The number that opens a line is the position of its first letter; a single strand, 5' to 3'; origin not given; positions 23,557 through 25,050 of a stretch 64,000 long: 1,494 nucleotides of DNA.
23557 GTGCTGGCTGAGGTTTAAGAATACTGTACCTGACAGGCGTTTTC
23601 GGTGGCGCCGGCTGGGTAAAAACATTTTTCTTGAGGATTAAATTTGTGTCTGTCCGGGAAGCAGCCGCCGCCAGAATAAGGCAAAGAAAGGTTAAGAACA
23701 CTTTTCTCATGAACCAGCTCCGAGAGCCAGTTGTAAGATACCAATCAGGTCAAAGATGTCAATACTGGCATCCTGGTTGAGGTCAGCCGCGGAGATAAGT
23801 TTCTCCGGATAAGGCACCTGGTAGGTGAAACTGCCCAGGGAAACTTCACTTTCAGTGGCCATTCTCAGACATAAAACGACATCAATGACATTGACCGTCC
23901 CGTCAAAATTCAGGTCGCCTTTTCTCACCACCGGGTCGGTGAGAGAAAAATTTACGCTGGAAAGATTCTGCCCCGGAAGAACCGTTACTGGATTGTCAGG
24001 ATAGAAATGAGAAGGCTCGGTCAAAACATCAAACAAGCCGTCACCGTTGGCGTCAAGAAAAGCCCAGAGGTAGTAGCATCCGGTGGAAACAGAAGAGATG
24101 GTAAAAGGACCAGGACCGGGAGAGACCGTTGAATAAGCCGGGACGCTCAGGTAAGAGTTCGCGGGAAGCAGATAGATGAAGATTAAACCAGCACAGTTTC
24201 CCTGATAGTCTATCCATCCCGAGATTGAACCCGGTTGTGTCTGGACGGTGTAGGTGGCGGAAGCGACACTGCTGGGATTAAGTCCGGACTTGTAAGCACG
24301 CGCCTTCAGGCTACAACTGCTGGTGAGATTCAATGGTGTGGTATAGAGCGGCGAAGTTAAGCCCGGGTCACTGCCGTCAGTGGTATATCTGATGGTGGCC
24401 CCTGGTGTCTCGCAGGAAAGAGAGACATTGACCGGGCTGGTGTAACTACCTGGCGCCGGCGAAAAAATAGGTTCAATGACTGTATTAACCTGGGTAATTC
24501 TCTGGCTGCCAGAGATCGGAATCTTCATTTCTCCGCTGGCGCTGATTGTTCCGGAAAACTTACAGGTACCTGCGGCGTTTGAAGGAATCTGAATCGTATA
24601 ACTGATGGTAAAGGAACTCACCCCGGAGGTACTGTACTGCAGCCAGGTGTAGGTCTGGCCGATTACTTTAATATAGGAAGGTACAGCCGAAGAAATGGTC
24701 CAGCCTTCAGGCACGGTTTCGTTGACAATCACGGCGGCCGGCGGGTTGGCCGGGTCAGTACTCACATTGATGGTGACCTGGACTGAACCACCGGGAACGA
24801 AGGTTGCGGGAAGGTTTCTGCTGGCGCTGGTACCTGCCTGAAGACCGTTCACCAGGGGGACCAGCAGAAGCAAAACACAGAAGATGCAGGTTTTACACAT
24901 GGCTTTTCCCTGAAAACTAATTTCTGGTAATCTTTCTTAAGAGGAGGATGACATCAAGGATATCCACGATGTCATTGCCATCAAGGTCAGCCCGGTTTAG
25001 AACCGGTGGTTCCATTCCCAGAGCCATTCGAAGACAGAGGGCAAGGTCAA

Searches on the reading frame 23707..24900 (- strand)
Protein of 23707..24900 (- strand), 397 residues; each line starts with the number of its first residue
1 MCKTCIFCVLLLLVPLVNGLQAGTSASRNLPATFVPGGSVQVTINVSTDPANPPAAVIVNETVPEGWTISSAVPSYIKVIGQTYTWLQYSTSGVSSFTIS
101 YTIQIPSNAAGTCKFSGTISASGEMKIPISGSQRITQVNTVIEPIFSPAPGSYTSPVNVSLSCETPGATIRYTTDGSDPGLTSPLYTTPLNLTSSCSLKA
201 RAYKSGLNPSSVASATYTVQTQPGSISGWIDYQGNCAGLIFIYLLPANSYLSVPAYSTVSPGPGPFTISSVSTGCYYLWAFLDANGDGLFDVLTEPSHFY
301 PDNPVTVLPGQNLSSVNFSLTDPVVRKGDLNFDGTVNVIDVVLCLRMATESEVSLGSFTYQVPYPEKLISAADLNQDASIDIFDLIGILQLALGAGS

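Call 66: search_protein_families(library=pfam, proteins=[window:23707-24900:-], max_evalue=0.001)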
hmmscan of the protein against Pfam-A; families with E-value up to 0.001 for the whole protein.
window:23707-24900:- (397 aa): 3 families
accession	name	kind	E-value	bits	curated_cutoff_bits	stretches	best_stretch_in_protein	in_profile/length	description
PF13290.12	CHB_HEX_C_1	-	9.4e-22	77.2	22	1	148-213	1-66/67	Chitobiase/beta-hexosaminidase C-terminal domain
PF13287.12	Fn3_assoc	-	1.4e-18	67.2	23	1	159-217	1-59/59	Fn3 associated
PF00404.24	Dockerin_1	-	4.7e-05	23.9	22.9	1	327-385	1-49/57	Dockerin type I domain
